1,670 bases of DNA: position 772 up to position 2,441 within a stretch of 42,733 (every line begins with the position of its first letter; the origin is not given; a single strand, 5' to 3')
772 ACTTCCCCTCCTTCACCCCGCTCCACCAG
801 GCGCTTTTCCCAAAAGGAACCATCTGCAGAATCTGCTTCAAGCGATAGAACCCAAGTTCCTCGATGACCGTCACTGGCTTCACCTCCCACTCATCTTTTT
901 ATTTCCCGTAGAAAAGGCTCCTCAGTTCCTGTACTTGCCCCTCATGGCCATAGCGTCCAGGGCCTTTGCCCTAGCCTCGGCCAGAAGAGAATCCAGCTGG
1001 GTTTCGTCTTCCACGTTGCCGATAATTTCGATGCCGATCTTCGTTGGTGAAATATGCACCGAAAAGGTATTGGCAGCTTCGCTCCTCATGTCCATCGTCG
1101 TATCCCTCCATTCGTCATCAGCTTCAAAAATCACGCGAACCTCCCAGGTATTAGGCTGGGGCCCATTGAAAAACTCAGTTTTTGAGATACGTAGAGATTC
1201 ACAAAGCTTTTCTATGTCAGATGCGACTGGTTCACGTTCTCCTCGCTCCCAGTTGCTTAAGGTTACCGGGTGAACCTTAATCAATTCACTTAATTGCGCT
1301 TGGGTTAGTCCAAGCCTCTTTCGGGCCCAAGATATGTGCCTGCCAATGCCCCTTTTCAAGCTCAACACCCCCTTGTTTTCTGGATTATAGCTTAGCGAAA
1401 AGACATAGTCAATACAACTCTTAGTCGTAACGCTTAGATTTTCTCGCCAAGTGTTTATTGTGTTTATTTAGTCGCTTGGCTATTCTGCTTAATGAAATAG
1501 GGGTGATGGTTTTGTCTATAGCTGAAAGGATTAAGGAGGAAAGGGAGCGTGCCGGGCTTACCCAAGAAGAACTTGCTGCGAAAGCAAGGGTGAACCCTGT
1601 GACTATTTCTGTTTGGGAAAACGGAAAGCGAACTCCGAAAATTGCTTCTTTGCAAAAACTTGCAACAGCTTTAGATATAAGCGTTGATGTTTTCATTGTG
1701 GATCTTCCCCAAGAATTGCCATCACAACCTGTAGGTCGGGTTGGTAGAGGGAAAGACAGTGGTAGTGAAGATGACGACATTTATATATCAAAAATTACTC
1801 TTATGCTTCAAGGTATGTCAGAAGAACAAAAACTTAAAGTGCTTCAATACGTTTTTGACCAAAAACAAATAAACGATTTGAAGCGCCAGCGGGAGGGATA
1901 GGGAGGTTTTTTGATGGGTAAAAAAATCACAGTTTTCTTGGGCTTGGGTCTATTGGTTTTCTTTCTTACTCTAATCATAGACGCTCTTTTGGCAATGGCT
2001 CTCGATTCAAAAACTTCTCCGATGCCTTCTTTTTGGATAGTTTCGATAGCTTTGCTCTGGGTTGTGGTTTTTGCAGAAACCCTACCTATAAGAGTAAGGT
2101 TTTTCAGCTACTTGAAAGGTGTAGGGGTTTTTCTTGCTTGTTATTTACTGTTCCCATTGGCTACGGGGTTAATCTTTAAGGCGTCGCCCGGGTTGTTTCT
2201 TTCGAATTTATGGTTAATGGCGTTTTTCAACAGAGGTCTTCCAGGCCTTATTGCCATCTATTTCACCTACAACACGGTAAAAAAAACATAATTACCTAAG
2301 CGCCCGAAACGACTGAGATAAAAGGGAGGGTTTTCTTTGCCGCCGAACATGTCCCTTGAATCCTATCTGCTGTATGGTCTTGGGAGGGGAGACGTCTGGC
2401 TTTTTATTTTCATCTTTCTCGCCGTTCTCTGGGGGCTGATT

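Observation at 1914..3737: Repressor-linked two-gene cassette: a 4-TM protein plus a membrane-tethered coiled-coil/zinc-finger/HNH/WYL-like nuclease, a candidate exclusion or abortive-infection system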

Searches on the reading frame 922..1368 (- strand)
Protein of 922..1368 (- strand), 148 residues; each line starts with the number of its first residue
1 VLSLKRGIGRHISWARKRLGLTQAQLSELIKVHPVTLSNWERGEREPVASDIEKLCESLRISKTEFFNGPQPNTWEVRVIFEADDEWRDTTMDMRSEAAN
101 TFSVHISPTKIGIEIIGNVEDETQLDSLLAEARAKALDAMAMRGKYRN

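Call 3: search_protein_families(library=pfam, proteins=[window:922-1368:-], max_evalue=1)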
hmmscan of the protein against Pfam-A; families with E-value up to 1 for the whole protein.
window:922-1368:- (148 aa): 8 families
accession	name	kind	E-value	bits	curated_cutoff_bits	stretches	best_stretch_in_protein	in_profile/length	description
PF01381.28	HTH_3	-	2.7e-13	50.1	23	1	13-66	2-55/55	Helix-turn-helix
PF13560.12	HTH_31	-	1.2e-09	38.8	27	1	9-63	3-58/64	Helix-turn-helix domain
PF12844.13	HTH_19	-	9e-09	35.6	30.2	1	15-71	7-63/64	Helix-turn-helix domain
PF13443.12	HTH_26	-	0.0017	19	22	1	20-63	10-54/63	Cro/C1-type HTH DNA-binding domain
PF13744.12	HTH_37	-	0.0043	17.3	27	1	3-58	14-67/80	Helix-turn-helix domain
PF20432.4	Xre-like-HTH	-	0.0046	17.6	25.8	1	17-47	20-49/63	Antitoxin Xre-like helix-turn-helix domain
PF15731.11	MqsA_antitoxin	-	0.053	14.1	30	1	10-52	72-114/131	Antitoxin component of bacterial toxin-antitoxin system, MqsA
PF13413.12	HTH_25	-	0.12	12.7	24.6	1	14-43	4-33/62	Helix-turn-helix domain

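Call 5: search_protein_families(library=phrogs, proteins=[window:922-1368:-], max_evalue=0.1)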
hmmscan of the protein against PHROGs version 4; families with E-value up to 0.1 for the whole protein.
window:922-1368:- (148 aa): 31 families (the best 25 are shown)
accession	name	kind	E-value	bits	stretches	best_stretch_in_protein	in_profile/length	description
phrog_8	-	transcription regulation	5e-14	53.5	1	10-94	165-235/346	transcriptional regulator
phrog_3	-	transcription regulation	6.2e-11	43.7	1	9-91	90-174/430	transcriptional repressor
phrog_4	-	transcription regulation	1.5e-10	41.6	1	13-72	143-197/400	transcriptional repressor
phrog_2439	-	transcription regulation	3e-10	40.5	1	8-81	8-80/367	transcriptional regulator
phrog_2967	-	transcription regulation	4.3e-10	40.5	1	8-74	11-77/225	transcriptional regulator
phrog_2104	-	unknown function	4.1e-08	34.4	1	12-50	44-82/103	-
phrog_5823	-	transcription regulation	5.4e-07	30.1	1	7-71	6-71/404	transcriptional regulator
phrog_4836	-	transcription regulation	3.6e-06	27.7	1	8-51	76-119/194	CII-like regulator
phrog_2328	-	transcription regulation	1.7e-05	25.6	1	9-69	17-77/128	transcriptional repressor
phrog_4779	-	transcription regulation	3.6e-05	25.2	1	17-61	12-58/98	transcriptional regulator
phrog_1373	-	transcription regulation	8.1e-05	23.7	1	10-61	66-117/166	transcriptional regulator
phrog_14076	-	transcription regulation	0.00012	23.5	1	14-48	20-56/86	transcriptional regulator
phrog_7950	-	transcription regulation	0.00013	22.9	1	16-52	16-52/68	transcriptional repressor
phrog_409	-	transcription regulation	0.00023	22.7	1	15-55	20-60/127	transcriptional regulator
phrog_147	-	transcription regulation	0.00023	22.5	1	8-57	5-55/100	transcriptional regulator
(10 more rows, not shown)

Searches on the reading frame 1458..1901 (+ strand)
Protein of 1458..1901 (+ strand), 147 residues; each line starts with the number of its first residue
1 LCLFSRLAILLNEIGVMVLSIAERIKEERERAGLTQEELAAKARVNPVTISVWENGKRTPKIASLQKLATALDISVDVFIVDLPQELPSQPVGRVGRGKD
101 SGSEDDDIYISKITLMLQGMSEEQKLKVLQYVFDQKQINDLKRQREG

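Call 3: search_protein_families(library=pfam, proteins=[window:1458-1901:+], max_evalue=1)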
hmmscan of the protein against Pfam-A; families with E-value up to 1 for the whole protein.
window:1458-1901:+ (147 aa): 8 families
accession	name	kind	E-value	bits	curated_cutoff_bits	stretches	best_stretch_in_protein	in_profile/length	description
PF01381.28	HTH_3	-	1.2e-17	64.1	23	1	25-79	1-55/55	Helix-turn-helix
PF13560.12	HTH_31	-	2.3e-11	44.2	27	1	22-77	3-59/64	Helix-turn-helix domain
PF12844.13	HTH_19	-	6.6e-10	39.2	30.2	1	23-75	2-54/64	Helix-turn-helix domain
PF13443.12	HTH_26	-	0.00017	22.2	22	1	25-76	2-54/63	Cro/C1-type HTH DNA-binding domain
PF13744.12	HTH_37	-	0.00028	21.1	27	1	20-78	18-77/80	Helix-turn-helix domain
PF13413.12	HTH_25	-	0.0061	16.8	24.6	1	25-56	2-33/62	Helix-turn-helix domain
PF11112.13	PyocinActivator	-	0.17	12.4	24.2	1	35-74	28-69/74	Pyocin activator protein PrtN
PF21293.2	RNAseD_HRDC_C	-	0.26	11.6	25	1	20-60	9-51/66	Ribonuclease D, C-terminal HRDC domain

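Call 5: search_protein_families(library=phrogs, proteins=[window:1458-1901:+], max_evalue=0.1)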
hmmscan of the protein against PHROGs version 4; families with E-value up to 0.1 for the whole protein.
window:1458-1901:+ (147 aa): 39 families (the best 25 are shown)
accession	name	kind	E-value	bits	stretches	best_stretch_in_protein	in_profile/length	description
phrog_8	-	transcription regulation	4.8e-18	66.7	1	18-105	74-150/346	transcriptional regulator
phrog_3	-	transcription regulation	2.8e-16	61.3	1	17-85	85-152/430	transcriptional repressor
phrog_2967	-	transcription regulation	7.8e-15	56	1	20-138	10-110/225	transcriptional regulator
phrog_4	-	transcription regulation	8.2e-15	55.7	1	17-88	133-200/400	transcriptional repressor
phrog_1373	-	transcription regulation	4.6e-13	50.5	1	21-81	64-124/166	transcriptional regulator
phrog_5823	-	transcription regulation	1.6e-12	48.3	1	19-77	5-64/404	transcriptional regulator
phrog_2439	-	transcription regulation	6.5e-12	46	1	22-86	9-73/367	transcriptional regulator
phrog_2328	-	transcription regulation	2.9e-11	44.3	1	19-76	14-71/128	transcriptional repressor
phrog_2104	-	unknown function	1.7e-10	42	1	22-71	41-90/103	-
phrog_4836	-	transcription regulation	1.9e-10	41.6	1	17-76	72-131/194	CII-like regulator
phrog_7241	-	transcription regulation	4.5e-07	30.9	1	23-78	64-119/122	transcriptional regulator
phrog_3949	-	transcription regulation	3.9e-06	28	1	30-76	27-69/161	transcriptional repressor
phrog_7950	-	transcription regulation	4.4e-06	27.7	1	24-57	11-44/68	transcriptional repressor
phrog_3557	-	transcription regulation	4.8e-06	27.8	1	19-86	12-78/142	transcriptional regulator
phrog_4583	-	transcription regulation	1e-05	26.4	1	20-82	10-72/81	transcriptional repressor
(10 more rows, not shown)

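Call 7: search_protein_families(library=ncbifam, proteins=[window:1458-1901:+], max_evalue=0.1)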
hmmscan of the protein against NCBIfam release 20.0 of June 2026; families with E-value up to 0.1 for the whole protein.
window:1458-1901:+ (147 aa): 20 families
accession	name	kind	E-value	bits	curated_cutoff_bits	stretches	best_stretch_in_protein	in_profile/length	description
NF041951.1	phage_RstR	subfamily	1.8e-13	50.7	80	1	20-85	2-67/108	RstR family transcriptional repressor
TIGR03070.1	couple_hipB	subfamily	4.8e-10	39.2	71.65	1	21-74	3-56/58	type II toxin-antitoxin system Y4mF family antitoxin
NF007257.0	PRK09706.1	subfamily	6.8e-09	35.6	101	1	20-79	5-64/135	transcriptional repressor DicA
TIGR00270.2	TIGR00270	equivalog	1.3e-08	34.8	110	1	22-76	77-131/159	multiprotein bridging factor aMBF1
NF007408.0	PRK09943.1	equivalog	1.5e-07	31.2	211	1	19-82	6-69/185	HTH-type transcriptional regulator PuuR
NF006015.0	PRK08154.1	subfamily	9.8e-07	28.2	204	1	18-84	28-94/314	anaerobic benzoate catabolism transcriptional regulator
NF047948.1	male_kill_WMK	equivalog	1.3e-06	28.1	300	1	19-80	161-222/300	WO male-killing family protein Wmk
NF007271.0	PRK09726.1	equivalog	1.3e-05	25.1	79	1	21-78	13-70/88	type II toxin-antitoxin system antitoxin HipB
TIGR03830.1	CxxCG_CxxCG_HTH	subfamily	1.4e-05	24.9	61.8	1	21-73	66-117/127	type II TA system antitoxin MqsA family protein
NF047542.1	telomere_Tap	equivalog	8.6e-05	21.4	600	1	26-69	23-66/695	telomere-associated protein Tap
NF040522.1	VC1465_fam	subfamily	0.00029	20.9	70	1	25-58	1-34/111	VC1465 family Xer recombination activation factor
NF052239.1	antitox_spr1629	equivalog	0.00052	19.2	335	1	23-80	5-62/377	spr1629 family repressor/antitoxin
NF010465.0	PRK13890.1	equivalog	0.00057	20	96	1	26-79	14-64/121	conjugal transfer protein TrbA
NF058600.1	TransRegSco1979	equivalog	0.00069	18.8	350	1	17-75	5-63/280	Sco1979 family transcriptional regulator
TIGR01587.1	cas3_core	equivalog_domain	0.0013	18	102.45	1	66-118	286-339/358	CRISPR-associated helicase Cas3'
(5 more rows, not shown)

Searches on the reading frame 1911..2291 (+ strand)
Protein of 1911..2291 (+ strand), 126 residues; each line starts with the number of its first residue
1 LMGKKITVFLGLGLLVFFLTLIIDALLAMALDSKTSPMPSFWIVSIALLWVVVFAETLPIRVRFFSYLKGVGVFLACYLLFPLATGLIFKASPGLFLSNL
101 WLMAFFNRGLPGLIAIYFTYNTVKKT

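Call 3: search_protein_families(library=pfam, proteins=[window:1911-2291:+], max_evalue=1)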
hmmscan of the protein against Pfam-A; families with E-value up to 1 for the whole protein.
window:1911-2291:+ (126 aa): 1 family
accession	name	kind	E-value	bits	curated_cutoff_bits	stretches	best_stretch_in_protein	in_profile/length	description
PF06173.18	DUF986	-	0.57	10.7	23.6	1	44-102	46-103/148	Protein of unknown function (DUF986)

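Call 4: search_protein_families(library=padloc, proteins=[window:1911-2291:+], max_evalue=1)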
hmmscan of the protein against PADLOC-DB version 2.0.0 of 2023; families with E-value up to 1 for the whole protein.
window:1911-2291:+ (126 aa): 0 families

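Call 5: search_protein_families(library=phrogs, proteins=[window:1911-2291:+], max_evalue=0.1)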
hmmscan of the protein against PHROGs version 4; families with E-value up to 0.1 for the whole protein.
window:1911-2291:+ (126 aa): 0 families

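Call 7: search_protein_families(library=ncbifam, proteins=[window:1911-2291:+], max_evalue=0.1)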
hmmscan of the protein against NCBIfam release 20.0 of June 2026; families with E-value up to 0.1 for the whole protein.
window:1911-2291:+ (126 aa): 0 families

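Call 21: find_homologous_proteins(query=window:1914-2291:+, max_evalue=0.01)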
Query window:1914-2291:+ (125 aa): 1 proteins with E <= 0.01 among 92 candidates.
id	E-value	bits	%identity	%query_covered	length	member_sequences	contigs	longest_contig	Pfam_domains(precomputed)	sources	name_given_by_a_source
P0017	1.2e-71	257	100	100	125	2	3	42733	-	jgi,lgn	jgi:hypothetical protein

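Call 72: predict_structure(protein=window:1914-2291:+)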
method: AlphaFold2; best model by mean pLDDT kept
length: 125 residues; sequences in the alignment: 1
mean_pLDDT: 67.9   pTM: 0.36
mean pLDDT of the five models: 67.9, 63.8, 60.2, 60.1, 58.2
residues with pLDDT >= 90: 0; 70-90: 43; 50-70: 82; < 50: 0
segments of 3 or more residues with pLDDT < 50: none
pLDDT, mean of each block of 10 residues (from residue 1): 71 74 70 59 68 65 65 68 63 68 66 77 74
secondary structure, 60 per line:
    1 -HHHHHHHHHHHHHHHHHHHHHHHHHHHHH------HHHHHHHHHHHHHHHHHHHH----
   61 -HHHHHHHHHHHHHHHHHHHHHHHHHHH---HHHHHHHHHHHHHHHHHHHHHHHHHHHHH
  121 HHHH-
elements in order: H2-30 H37-56 H62-88 H92-124
